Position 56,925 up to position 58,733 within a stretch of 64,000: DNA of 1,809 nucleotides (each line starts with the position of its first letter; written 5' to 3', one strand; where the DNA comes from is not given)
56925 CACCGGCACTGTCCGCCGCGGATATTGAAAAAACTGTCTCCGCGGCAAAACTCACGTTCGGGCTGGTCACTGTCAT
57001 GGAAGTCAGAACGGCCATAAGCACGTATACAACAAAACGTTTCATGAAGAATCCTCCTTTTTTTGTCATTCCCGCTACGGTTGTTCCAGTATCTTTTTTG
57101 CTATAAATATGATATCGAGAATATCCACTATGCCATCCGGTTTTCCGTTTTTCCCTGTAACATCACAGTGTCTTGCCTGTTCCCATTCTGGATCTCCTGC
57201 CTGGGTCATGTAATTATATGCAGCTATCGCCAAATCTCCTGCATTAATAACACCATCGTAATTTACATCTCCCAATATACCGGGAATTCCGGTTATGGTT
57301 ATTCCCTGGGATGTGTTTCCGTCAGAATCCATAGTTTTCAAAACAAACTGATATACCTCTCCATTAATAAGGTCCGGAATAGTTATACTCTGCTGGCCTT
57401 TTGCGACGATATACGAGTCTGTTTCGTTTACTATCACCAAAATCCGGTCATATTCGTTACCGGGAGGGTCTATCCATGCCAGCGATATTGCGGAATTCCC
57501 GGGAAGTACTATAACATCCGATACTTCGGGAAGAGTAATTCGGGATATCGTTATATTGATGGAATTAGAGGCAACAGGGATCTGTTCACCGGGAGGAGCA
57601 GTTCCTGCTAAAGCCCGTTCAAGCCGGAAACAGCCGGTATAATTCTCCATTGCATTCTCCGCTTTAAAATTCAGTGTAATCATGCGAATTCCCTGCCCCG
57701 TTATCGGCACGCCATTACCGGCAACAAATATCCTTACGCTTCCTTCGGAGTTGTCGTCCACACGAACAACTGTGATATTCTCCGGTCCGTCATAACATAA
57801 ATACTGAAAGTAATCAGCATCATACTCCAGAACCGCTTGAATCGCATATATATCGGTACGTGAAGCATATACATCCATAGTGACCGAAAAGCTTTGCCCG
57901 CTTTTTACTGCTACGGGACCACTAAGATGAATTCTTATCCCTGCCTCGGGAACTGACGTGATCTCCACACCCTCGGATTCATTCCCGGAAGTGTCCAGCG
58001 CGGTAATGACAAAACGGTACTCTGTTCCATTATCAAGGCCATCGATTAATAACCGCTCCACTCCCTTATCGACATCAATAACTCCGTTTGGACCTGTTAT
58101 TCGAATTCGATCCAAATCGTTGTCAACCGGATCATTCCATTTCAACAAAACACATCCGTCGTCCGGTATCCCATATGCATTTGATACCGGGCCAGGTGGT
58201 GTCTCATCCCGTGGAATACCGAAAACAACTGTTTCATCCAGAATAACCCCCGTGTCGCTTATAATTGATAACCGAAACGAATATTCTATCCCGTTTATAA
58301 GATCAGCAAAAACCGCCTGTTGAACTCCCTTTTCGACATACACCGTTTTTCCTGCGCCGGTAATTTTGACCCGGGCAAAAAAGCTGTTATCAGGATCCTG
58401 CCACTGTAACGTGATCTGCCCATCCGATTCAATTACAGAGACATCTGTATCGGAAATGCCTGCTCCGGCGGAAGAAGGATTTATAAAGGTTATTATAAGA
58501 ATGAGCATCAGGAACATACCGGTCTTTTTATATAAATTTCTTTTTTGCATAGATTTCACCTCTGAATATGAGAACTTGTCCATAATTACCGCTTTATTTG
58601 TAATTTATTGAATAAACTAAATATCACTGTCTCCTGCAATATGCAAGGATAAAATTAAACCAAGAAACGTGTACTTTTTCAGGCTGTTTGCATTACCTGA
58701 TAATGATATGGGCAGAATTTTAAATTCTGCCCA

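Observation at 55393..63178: Self-contained three-gene cohesin/dockerin/SLH cluster: enzyme (Coh+Doc), adaptor (Coh+Doc), SLH anchor (Coh)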

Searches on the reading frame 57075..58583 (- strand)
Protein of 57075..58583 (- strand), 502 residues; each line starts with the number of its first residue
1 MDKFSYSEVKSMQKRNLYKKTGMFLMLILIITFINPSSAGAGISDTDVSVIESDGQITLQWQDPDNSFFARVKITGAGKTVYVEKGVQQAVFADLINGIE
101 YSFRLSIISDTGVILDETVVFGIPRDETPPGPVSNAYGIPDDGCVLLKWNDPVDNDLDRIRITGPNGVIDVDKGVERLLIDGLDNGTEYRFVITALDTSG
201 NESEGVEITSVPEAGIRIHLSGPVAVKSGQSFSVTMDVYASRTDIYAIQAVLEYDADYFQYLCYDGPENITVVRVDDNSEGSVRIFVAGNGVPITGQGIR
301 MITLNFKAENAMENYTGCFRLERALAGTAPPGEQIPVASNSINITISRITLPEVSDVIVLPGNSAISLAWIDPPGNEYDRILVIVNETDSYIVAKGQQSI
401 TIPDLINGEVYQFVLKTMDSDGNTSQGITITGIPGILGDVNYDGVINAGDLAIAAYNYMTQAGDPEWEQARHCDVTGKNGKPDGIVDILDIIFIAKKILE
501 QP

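Call 3: search_protein_families(library=pfam, proteins=[window:57075-58583:-], max_evalue=0.1)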
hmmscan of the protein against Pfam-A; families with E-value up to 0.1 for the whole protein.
window:57075-58583:- (502 aa): 8 families
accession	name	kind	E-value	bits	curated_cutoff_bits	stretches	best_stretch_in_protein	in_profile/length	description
PF00041.27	fn3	-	6.8e-13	49.1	25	2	363-426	13-79/84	Fibronectin type III domain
PF16323.11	DUF4959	-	1.5e-06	28.9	32.9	1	125-211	14-105/106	Domain of unknown function (DUF4959)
PF00404.24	Dockerin_1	-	7.1e-06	26.6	22.9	1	437-499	1-57/57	Dockerin type I domain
PF00963.24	Cohesin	-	8e-06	26.5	24.1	1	224-313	8-106/139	Cohesin domain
PF25059.1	FN3_DSCAM-DSCAML_C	-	0.0004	21.1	39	0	175-218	44-87/89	DSCAM/DSCAML C-terminal Fn3-like domain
PF15418.12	DUF4625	-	0.0068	17.1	27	0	395-426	92-123/131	Domain of unknown function (DUF4625)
PF17936.7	Big_6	-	0.011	16.4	27.6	0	393-431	43-80/83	Bacterial Ig domain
PF24107.1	DUF7382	-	0.097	13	27.4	0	358-387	14-43/65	Domain of unknown function (DUF7382)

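Call 4: search_protein_families(library=ncbifam, proteins=[window:57075-58583:-], max_evalue=0.1)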
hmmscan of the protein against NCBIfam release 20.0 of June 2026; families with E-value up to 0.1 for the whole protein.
window:57075-58583:- (502 aa): 1 family
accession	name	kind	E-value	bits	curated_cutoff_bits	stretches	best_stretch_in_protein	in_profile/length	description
NF045522.1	MXAN_2561_fam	equivalog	4.2e-09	36.3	150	1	176-208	221-253/304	MXAN_2561 family MXYO-CTERM-anchored protein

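Call 11: find_encoding_contigs(protein=window:57078-58550:-, flank=10000, max_places=6)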
Protein seq(491 aa) (491 aa): 24 contigs read that carry it; 6 places shown.
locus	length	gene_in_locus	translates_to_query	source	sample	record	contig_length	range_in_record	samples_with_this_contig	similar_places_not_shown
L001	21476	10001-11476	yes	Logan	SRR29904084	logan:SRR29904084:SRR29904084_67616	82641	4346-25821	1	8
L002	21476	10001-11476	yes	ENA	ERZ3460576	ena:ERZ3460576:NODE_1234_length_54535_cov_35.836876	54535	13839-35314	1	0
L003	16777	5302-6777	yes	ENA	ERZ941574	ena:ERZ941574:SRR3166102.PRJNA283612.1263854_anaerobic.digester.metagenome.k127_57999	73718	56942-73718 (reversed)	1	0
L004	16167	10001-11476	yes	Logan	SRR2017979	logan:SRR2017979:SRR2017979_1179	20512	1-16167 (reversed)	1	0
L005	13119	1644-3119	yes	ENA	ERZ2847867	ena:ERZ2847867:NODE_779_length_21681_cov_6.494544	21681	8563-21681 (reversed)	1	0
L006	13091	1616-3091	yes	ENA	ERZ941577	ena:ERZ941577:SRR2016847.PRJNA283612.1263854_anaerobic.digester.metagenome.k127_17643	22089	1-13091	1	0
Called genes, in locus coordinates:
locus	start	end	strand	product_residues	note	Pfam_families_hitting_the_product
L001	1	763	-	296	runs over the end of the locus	PF00072:Response_reg, PF04397:LytTR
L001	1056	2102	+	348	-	PF13354:Beta-lactamase2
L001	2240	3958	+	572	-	PF13360:PQQ_2 (faint), PF01011:PQQ (faint), PF13570:Beta-prop_ACSF4 (weak)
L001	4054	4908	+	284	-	PF01261:AP_endonuc_2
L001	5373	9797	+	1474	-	PF00331:Glyco_hydro_10, PF26918:Ig_Eae (faint), PF18435:EstA_Ig_like (weak), PF07532:Big_4, PF02368:Big_2, PF21461:HL_N-beta (faint), PF02368:Big_2, PF00404:Dockerin_1 (weak)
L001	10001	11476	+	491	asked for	PF00963:Cohesin (faint), PF00041:fn3 (faint), PF00404:Dockerin_1 (faint)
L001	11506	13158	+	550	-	PF00395:SLH (weak)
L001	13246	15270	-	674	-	PF02743:dCache_1, PF00015:MCPsignal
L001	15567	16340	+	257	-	PF01135:PCMT (weak), PF01209:Ubie_methyltran (weak), PF13489:Methyltransf_23, PF05175:MTS (weak), PF13847:Methyltransf_31, PF08241:Methyltransf_11, PF08242:Methyltransf_12, PF13649:Methyltransf_25, +1 more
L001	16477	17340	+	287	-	PF04439:Adenyl_transf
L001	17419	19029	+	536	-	PF00128:Alpha-amylase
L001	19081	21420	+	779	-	PF16875:Glyco_hydro_36N, PF02065:Melibiase, PF01055:Glyco_hydro_31_2nd (weak), PF16874:Glyco_hydro_36C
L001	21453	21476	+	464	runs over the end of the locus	PF07690:MFS_1 (weak), PF13347:MFS_2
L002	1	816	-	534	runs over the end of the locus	PF00072:Response_reg, PF12833:HTH_18, PF00165:HTH_AraC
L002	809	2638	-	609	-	PF00672:HAMP, PF06580:His_kinase, PF02518:HATPase_c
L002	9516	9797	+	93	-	PF00404:Dockerin_1 (weak)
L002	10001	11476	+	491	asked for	PF00963:Cohesin (faint), PF00041:fn3 (faint), PF00404:Dockerin_1 (faint)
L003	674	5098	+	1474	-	PF00331:Glyco_hydro_10, PF26918:Ig_Eae (faint), PF18435:EstA_Ig_like (weak), PF07532:Big_4, PF02368:Big_2, PF21461:HL_N-beta (faint), PF02368:Big_2, PF00404:Dockerin_1 (weak)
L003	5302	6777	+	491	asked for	PF00963:Cohesin (faint), PF00041:fn3 (faint), PF00404:Dockerin_1 (faint)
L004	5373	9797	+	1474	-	PF00331:Glyco_hydro_10, PF26918:Ig_Eae (faint), PF18435:EstA_Ig_like (weak), PF07532:Big_4, PF02368:Big_2, PF21461:HL_N-beta (faint), PF02368:Big_2, PF00404:Dockerin_1 (weak)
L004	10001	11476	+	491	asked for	PF00963:Cohesin (faint), PF00041:fn3 (faint), PF00404:Dockerin_1 (faint)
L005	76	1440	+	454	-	PF07532:Big_4, PF02368:Big_2, PF21764:Invasin_D4 (faint), PF26918:Ig_Eae (weak), PF21461:HL_N-beta (weak), PF02368:Big_2, PF00404:Dockerin_1 (weak)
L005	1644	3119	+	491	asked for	PF00963:Cohesin (faint), PF00041:fn3 (faint), PF00404:Dockerin_1 (faint)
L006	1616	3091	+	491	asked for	PF00963:Cohesin (faint), PF00041:fn3 (faint), PF00404:Dockerin_1 (faint)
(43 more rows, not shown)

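Call 20: find_homologous_proteins(query=window:57075-58550:-)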
Query window:57075-58550:- (491 aa): 15 proteins with E <= 0.001 among 8000 candidates.
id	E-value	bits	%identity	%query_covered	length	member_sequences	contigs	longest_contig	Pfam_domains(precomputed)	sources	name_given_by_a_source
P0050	0.0e+0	1093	100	100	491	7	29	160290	PF00404.25,PF00963.25,PF00041.28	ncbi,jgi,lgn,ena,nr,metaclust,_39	ncbi:MAG: hypothetical protein GX211_07810 [Clostridiaceae bacterium]|nr:hypothetical protein [Clost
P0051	2.0e-290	982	90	100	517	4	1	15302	PF00404.25,PF00041.28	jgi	-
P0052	9.3e-274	927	85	100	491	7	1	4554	PF00404.25,PF00963.25,PF00041.28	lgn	-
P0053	2.8e-242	823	69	86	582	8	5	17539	PF25059.2,PF00404.25,PF16323.12,PF00963.25,PF16389.12,PF00041.28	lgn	-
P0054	6.1e-218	743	63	86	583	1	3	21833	PF00404.25,PF16323.12,PF00963.25,PF16389.12,PF00041.28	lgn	-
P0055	4.4e-195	667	64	100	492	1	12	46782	PF00404.25,PF16323.12,PF16389.12,PF00041.28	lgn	-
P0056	1.7e-191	655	100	60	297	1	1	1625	PF00404.25,PF00963.25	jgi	jgi:hypothetical protein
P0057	1.4e-181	623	59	98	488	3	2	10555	PF16323.12,PF00963.25,PF00041.28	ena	-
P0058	2.9e-177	609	60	95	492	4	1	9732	PF00963.25,PF00041.28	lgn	-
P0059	1.6e-166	573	57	99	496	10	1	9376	PF00963.25,PF00041.28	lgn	-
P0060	1.6e-164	567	65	59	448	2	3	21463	PF25059.2,PF00404.25,PF16323.12,PF16389.12,PF00041.28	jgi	-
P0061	1.7e-121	425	38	86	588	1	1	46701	PF16323.12,PF16389.12,PF00041.28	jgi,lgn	jgi:hypothetical protein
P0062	1.0e-92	330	27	79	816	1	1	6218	PF25300.1,PF17166.10,PF25059.2,PF13750.13,PF16389.12,PF16656.12,PF17936.8,PF22352.3,PF16323.12,PF19743.6,PF00041.28,PF19077.7,PF10179.16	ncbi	ncbi:MAG: fibronectin type III domain-containing protein [Spirochaetota bacterium]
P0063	3.0e-62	229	36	71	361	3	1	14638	PF00041.28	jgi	-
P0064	1.8e-6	45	32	22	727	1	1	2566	PF13287.13,PF13290.14,PF03781.23,PF00041.28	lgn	-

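Call 49: predict_structure(alignment_id=A2)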
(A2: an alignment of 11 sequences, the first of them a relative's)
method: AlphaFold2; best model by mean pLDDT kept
length: 491 residues; sequences in the alignment: 11
mean_pLDDT: 76.3   pTM: 0.49
mean pLDDT of the five models: 76.3, 76.1, 74.7, 74.7, 74.0
residues with pLDDT >= 90: 103; 70-90: 279; 50-70: 24; < 50: 85
segments of 3 or more residues with pLDDT < 50: 1-6, 22-33, 426-491
pLDDT, mean of each block of 10 residues (from residue 1): 48 60 33 65 88 83 83 88 82 85 83 83 83 88 88 90 90 84 89 86 81 87 90 88 91 83 80 88 83 88 84 79 81 82 85 86 88 91 92 80 89 84 51 36 45 44 33 34 40 34
secondary structure, 60 per line:
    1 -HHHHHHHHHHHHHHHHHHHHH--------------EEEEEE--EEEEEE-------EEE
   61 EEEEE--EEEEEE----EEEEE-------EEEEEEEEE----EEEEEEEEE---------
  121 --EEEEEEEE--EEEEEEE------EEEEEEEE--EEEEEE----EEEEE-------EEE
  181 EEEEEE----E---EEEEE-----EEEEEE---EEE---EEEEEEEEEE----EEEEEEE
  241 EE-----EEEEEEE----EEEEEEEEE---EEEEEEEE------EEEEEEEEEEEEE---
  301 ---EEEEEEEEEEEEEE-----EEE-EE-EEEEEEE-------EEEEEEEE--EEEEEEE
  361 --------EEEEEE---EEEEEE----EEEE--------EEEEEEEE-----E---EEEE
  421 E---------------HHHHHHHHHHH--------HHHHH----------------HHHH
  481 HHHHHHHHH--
elements in order: H2-22 E37-42 E45-50 E58-65 E68-73 E78-82 E90-98 E103-111 E123-130 E133-139 E146-153 E156-161 E166-170 E178-186 E195-199 E205-210 E214-216 E220-229 E234-242 E248-254 E259-267 E271-278 E285-297 E304-317 E323-325 E330-336 E344-351 E354-360 E369-374 E378-383 E388-391 E400-407 E417-421 H437-447 H456-460 H477-489

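Call 73: fold_search(model_id=the predicted structure, library=pdb)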
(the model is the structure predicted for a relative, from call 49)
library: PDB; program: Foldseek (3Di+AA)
matches with E <= 10: 1976; with E <= 0.001: 476
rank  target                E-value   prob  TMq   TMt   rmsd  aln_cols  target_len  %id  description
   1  6tpw                  1.6e-15  1.00  0.21  0.25  23.9       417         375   14  Crystal structures of FNIII domain one through four of the human leucocyte common antigen-related protein ( LAR) (released 2020-05-13)
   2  3t1w                  2.3e-14  1.00  0.23  0.28  24.5       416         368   15  Structure of the four-domain fragment Fn7B89 of oncofetal fibronectin (released 2012-03-21)
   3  6mfa                  1.3e-13  1.00  0.25  0.31  19.4       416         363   15  Fragment of human fibronectin containing the 4th-7th type III domains (released 2019-09-18)
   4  2w1n                  4.6e-13  1.00  0.25  0.49  10.8       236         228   17  cohesin and fibronectin type-III double module construct from the Clostridium perfringens glycoside hydrolase GH84C (released 2009-02-03)
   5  8dh9_A                5.3e-13  1.00  0.20  0.20  24.3       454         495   16  Leptin-bound leptin receptor complex-D3-D7 (released 2023-04-19)
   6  9pvp                  5.5e-12  1.00  0.17  0.07  20.4       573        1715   12  Cryo-EM structure of receptor tyrosine kinase ROS1 extracellular domain (released 2026-02-25)
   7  9oz6_B                6.6e-12  1.00  0.17  0.11  19.6       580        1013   11  Cryo-EM structure of 1:1 chicken ROS1 and chicken NEL complex. (released 2026-02-25)
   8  8oe4_D                8.0e-12  1.00  0.19  0.19  22.7       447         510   12  Cryo-EM structure of a pre-dimerized human IL-23 complete extracellular signaling complex. (released 2024-02-07)
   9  8v2b_B                9.2e-12  1.00  0.20  0.17  23.1       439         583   13  Cryo-EM structure of mouse type II OSM receptor complex: model for full extracellular assembly (released 2024-11-20)
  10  10ft_A                1.1e-11  1.00  0.18  0.16  23.4       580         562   12  Cryo-EM structure of receptor tyrosine kinase ROS1 in complex with NELL2 (released 2026-02-25)
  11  9ozi_A                2.3e-11  1.00  0.18  0.07  28.5       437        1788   12  Cryo-EM structure of chicken ROS1 in apo-state. This is the complete map and model. (released 2026-02-25)
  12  9oyz_B                2.9e-11  1.00  0.17  0.11  20.3       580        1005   11  Cryo-EM structure of chicken ROS1 in apo-state. Cryo-EM refinement is focused on the "head" region of chicken ROS1. (released 2026-02-25)
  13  5e53_D                3.4e-11  1.00  0.18  0.27  19.3       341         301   15  Crystal structure of chicken CNTN1 FN1-FN3 domains (released 2016-08-31)
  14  9oz1_A                3.4e-11  1.00  0.18  0.13  28.7       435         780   12  Cryo-EM structure of chicken ROS1 in apo-state. Cryo-EM refinement is focused on the "leg" region of chicken ROS1. (released 2026-02-25)
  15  2jll                  6.2e-11  1.00  0.19  0.22  21.5       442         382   13  Crystal structure of NCAM2 IgIV-FN3II (released 2009-11-17)
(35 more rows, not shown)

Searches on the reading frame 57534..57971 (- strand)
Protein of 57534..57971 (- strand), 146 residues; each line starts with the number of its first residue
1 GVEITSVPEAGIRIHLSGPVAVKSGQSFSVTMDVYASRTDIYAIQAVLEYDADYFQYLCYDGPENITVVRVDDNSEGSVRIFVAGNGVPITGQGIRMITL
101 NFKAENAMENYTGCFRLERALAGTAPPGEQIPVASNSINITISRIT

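Call 7: search_protein_families(library=pfam, proteins=[window:57534-57971:-], max_evalue=10)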
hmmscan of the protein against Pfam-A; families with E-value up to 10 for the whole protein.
seq(146 aa): 1 family
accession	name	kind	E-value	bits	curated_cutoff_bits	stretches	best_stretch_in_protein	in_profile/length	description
PF00963.24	Cohesin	-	1.8e-06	28.7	24.1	1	20-109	8-106/139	Cohesin domain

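Call 10: search_solved_structures(query=window:57534-57971:-, max_evalue=10)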
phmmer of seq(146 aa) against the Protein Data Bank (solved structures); distinct sequences matched with E-value up to 10: 1.
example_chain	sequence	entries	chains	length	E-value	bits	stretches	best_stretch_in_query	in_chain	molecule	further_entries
4kc7_A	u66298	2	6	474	0.45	13.8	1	14-82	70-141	Glycoside hydrolase, family 43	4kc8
